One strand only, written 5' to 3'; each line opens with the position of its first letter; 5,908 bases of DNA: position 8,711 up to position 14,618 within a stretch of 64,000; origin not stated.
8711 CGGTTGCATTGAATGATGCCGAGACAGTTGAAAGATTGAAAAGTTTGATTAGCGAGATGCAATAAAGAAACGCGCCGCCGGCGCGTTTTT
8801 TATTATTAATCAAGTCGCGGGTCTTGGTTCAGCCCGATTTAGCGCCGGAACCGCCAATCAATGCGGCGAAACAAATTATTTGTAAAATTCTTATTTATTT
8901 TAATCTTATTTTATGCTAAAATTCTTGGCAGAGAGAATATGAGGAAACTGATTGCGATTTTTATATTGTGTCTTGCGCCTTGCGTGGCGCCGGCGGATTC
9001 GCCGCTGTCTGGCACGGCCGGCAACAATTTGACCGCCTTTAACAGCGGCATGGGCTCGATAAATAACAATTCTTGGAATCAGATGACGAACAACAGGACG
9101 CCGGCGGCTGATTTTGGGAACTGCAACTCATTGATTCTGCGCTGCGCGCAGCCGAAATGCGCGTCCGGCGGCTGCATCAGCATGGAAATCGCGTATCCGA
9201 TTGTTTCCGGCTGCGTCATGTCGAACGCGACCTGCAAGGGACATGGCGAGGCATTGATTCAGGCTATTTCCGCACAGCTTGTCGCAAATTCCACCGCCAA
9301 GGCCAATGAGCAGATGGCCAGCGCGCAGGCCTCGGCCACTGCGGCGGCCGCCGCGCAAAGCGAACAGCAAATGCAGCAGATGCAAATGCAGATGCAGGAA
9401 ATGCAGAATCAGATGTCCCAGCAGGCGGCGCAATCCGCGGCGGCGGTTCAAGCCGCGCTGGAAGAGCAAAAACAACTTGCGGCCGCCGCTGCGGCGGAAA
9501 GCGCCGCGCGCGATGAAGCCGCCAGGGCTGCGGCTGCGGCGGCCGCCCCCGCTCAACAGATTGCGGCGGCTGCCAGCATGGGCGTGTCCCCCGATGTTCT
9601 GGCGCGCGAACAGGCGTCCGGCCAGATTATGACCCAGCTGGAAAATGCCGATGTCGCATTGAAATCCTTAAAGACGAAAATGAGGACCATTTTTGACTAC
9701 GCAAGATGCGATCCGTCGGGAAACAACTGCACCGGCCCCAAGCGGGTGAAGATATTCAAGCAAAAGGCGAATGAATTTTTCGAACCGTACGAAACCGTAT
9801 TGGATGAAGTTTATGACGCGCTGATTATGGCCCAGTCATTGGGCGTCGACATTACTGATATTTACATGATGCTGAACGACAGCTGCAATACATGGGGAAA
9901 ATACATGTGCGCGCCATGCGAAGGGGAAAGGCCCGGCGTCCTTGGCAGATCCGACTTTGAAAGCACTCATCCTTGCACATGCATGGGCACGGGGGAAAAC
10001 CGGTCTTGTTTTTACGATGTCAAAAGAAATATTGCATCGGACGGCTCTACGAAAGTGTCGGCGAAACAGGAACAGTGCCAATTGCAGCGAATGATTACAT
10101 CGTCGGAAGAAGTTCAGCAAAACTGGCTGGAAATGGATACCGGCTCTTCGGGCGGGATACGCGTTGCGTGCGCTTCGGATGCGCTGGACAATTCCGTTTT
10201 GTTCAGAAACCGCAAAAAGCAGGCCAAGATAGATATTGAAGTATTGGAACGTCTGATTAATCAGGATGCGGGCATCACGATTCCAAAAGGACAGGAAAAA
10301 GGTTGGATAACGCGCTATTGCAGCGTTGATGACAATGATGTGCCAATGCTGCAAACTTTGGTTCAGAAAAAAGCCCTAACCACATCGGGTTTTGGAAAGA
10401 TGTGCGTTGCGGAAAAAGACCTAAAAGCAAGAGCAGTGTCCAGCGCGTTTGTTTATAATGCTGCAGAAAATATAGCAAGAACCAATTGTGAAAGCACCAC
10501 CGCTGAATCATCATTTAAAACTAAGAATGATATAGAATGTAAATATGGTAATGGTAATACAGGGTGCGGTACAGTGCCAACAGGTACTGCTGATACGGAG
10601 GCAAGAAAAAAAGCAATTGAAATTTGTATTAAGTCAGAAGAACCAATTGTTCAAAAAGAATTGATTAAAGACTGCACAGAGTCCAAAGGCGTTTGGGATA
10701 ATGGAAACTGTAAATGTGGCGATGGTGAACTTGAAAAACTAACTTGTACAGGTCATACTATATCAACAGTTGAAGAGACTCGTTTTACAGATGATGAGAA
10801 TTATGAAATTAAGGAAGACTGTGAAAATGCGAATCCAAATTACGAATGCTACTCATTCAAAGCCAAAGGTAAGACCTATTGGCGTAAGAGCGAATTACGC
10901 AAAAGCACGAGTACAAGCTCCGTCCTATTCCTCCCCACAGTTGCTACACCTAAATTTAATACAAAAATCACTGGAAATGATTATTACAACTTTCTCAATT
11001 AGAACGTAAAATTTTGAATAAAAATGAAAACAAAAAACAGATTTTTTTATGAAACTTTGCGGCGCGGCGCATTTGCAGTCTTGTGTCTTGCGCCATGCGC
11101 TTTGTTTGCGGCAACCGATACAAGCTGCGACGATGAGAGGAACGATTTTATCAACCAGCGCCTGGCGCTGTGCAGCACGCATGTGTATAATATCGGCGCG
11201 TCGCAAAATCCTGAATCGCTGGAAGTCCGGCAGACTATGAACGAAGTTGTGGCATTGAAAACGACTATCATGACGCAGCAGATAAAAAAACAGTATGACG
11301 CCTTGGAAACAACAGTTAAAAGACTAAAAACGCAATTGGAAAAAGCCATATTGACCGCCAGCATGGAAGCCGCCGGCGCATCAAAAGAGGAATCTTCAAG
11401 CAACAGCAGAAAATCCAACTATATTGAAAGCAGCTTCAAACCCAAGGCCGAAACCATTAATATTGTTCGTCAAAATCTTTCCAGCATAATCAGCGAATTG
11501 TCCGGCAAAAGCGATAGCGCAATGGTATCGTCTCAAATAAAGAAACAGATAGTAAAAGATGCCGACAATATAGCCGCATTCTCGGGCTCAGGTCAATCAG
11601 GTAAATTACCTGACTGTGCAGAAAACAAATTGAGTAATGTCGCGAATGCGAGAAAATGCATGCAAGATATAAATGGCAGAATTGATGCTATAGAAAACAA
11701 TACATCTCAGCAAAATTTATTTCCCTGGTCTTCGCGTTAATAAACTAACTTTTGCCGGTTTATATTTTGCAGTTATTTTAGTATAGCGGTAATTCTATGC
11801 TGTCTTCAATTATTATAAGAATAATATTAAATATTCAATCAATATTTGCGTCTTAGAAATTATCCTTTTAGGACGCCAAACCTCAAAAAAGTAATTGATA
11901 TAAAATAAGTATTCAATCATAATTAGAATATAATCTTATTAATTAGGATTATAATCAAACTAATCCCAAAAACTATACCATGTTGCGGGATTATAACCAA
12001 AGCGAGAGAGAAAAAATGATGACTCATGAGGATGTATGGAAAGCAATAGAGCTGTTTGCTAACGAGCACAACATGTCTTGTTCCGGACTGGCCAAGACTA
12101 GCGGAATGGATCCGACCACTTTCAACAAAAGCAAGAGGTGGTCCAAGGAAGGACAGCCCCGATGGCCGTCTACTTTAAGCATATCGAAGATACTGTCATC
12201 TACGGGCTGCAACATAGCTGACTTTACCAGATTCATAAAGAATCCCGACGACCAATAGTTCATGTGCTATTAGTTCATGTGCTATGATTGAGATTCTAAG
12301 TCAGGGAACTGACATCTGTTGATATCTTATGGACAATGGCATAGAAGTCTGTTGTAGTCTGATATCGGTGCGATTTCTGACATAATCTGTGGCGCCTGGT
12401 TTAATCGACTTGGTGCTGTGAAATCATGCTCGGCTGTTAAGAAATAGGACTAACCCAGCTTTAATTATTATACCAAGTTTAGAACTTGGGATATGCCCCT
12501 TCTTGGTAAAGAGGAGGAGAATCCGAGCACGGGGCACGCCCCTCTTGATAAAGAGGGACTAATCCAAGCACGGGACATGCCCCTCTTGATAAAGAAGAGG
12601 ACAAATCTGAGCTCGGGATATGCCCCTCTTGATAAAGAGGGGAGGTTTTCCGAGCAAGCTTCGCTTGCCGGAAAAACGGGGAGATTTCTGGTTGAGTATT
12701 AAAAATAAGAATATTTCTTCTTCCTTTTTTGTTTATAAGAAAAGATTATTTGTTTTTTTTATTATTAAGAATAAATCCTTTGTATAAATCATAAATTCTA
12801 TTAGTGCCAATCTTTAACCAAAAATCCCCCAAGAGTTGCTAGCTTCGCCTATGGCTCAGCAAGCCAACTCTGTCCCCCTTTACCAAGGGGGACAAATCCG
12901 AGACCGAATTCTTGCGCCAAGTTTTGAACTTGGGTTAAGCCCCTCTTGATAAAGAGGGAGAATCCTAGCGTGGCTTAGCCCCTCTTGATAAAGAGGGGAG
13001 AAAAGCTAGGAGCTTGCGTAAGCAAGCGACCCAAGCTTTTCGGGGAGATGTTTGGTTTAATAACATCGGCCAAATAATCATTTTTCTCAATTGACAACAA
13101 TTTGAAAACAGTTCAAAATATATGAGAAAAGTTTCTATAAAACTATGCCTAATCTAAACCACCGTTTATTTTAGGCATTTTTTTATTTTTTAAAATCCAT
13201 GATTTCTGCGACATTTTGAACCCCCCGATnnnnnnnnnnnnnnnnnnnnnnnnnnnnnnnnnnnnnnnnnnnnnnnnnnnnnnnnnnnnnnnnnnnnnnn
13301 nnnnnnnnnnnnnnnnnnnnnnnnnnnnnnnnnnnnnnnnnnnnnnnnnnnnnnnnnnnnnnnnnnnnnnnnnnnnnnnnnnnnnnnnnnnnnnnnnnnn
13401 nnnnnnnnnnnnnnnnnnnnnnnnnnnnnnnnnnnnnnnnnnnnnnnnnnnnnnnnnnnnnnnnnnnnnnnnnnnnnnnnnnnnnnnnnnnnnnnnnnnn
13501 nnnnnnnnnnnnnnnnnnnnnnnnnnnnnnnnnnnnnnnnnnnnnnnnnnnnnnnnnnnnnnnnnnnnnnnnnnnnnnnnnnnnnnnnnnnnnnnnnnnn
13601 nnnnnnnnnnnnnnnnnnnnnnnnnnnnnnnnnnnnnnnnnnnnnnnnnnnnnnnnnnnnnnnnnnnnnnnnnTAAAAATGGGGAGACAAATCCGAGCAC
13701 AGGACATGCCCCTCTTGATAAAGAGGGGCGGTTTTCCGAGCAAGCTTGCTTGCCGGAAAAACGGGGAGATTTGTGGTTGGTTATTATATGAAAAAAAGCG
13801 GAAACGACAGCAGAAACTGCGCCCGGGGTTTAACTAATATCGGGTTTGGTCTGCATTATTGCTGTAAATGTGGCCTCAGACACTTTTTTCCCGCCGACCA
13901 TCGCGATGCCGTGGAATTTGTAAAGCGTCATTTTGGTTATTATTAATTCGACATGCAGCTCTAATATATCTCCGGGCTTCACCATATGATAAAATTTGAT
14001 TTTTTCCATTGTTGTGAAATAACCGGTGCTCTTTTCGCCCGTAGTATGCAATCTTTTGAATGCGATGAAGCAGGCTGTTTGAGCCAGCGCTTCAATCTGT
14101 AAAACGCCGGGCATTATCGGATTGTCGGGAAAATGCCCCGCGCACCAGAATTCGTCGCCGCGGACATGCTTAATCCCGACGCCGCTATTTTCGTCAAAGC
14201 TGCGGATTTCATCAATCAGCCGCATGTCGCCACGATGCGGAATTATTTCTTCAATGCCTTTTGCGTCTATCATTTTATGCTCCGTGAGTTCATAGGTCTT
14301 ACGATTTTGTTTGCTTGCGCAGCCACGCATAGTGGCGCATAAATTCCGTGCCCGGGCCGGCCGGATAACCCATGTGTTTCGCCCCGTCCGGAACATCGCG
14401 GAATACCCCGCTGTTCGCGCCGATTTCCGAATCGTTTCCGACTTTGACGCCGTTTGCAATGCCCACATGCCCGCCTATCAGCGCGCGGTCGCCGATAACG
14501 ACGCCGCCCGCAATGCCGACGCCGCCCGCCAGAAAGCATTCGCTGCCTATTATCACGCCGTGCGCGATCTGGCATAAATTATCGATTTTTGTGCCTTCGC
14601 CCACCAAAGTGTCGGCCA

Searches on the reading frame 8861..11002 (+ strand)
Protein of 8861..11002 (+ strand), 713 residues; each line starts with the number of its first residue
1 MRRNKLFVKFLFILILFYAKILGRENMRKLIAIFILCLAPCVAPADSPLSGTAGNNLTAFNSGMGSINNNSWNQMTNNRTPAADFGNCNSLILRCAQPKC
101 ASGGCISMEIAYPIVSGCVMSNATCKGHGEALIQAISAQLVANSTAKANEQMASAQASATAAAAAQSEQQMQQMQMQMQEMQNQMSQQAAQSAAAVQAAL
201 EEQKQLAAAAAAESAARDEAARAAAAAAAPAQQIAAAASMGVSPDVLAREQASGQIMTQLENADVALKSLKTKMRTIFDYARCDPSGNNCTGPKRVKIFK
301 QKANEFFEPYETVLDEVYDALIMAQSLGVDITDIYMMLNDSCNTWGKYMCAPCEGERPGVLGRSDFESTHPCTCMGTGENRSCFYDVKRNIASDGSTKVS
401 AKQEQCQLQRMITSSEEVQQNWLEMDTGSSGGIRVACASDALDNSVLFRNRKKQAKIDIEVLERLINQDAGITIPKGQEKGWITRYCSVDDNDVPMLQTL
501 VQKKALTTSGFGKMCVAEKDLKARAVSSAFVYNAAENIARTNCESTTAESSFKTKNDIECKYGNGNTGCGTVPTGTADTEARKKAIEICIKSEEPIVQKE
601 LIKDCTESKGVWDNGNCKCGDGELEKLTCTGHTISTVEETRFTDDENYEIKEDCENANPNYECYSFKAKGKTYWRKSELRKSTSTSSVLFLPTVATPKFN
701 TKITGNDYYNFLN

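Call 12: search_protein_families(library=pfam, proteins=[window:8861-11002:+], max_evalue=0.001)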
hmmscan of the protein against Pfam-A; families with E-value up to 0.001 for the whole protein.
window:8861-11002:+ (713 aa): 0 families

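Call 75: search_protein_families(library=pfam, proteins=[window:8861-11002:+], max_evalue=1)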
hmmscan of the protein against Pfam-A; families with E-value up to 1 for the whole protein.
window:8861-11002:+ (713 aa): 3 families
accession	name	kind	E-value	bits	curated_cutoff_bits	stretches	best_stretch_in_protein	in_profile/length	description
PF03153.18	TFIIA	-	0.0091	16.5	36.2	1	129-261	150-278/415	Transcription factor IIA, alpha/beta subunit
PF06810.17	Phage_scaffold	-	0.068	13.6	35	1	130-278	13-149/170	Phage capsid assembly scaffolding protein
PF02862.22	DDHD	-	0.32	11.6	28.3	1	135-219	115-199/258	DDHD domain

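Call 98: search_solved_structures(query=window:8861-11002:+, max_evalue=1)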
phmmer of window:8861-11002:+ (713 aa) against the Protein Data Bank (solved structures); distinct sequences matched with E-value up to 1: 3.
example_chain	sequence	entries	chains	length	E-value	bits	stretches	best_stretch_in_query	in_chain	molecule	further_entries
9hcj_H0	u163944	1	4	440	0.27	13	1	167-214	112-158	Nuclear pore complex protein nup54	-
3of6_D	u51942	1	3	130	0.44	12.3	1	34-127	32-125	Pre T-cell antigen receptor alpha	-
8x9y_Z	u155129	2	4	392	0.8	11.5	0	207-249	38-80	Tri1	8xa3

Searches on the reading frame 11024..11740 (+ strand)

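Call 12: search_protein_families(library=pfam, proteins=[window:11024-11740:+], max_evalue=0.001)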
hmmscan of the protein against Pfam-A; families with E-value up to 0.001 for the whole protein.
window:11024-11740:+ (238 aa): 0 families

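Call 75: search_protein_families(library=pfam, proteins=[window:11024-11740:+], max_evalue=1)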
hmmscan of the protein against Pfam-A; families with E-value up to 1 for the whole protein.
window:11024-11740:+ (238 aa): 8 families
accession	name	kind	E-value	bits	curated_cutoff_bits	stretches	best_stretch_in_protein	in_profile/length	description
PF05994.16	FragX_IP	-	0.012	13.9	23.3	1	78-179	147-248/886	Cytoplasmic Fragile-X interacting family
PF04651.18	Pox_A12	-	0.015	15.8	25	1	132-210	6-84/183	Poxvirus A12 protein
PF17315.7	FMP23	-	0.028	15.7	27.6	1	68-130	12-74/118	Found in mitochondrial proteome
PF18053.6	GyrB_insert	-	0.086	13.2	26.1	1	86-131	19-64/167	DNA gyrase B subunit insert domain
PF24531.2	ANC1_spectrin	-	0.089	13.6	27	1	82-110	62-90/95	Nuclear anchorage protein 1, spectrin repeat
PF08581.15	Tup_N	-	0.12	13.2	28.7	1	41-107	7-75/77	Tup N-terminal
PF21335.2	ATPD_C_metazoa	-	0.28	11.8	26.5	0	150-168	8-26/42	Metazoan delta subunit of F1F0-ATP synthase, C-terminal domain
PF04513.17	Baculo_PEP_C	-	0.71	10.4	38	1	57-112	7-61/140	Baculovirus polyhedron envelope protein, PEP, C terminus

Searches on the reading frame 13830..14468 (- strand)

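Call 13: search_protein_families(library=pfam, proteins=[window:13830-14468:-], max_evalue=0.001)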
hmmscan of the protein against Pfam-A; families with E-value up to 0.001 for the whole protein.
window:13830-14468:- (212 aa): 2 families
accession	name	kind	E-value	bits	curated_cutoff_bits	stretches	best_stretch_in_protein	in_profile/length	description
PF07977.19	FabA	-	4.4e-24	85.1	23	1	76-199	1-137/138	FabA-like domain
PF22818.2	ApeI-like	-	0.00038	21.1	28.5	1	102-182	22-93/119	ApeI dehydratase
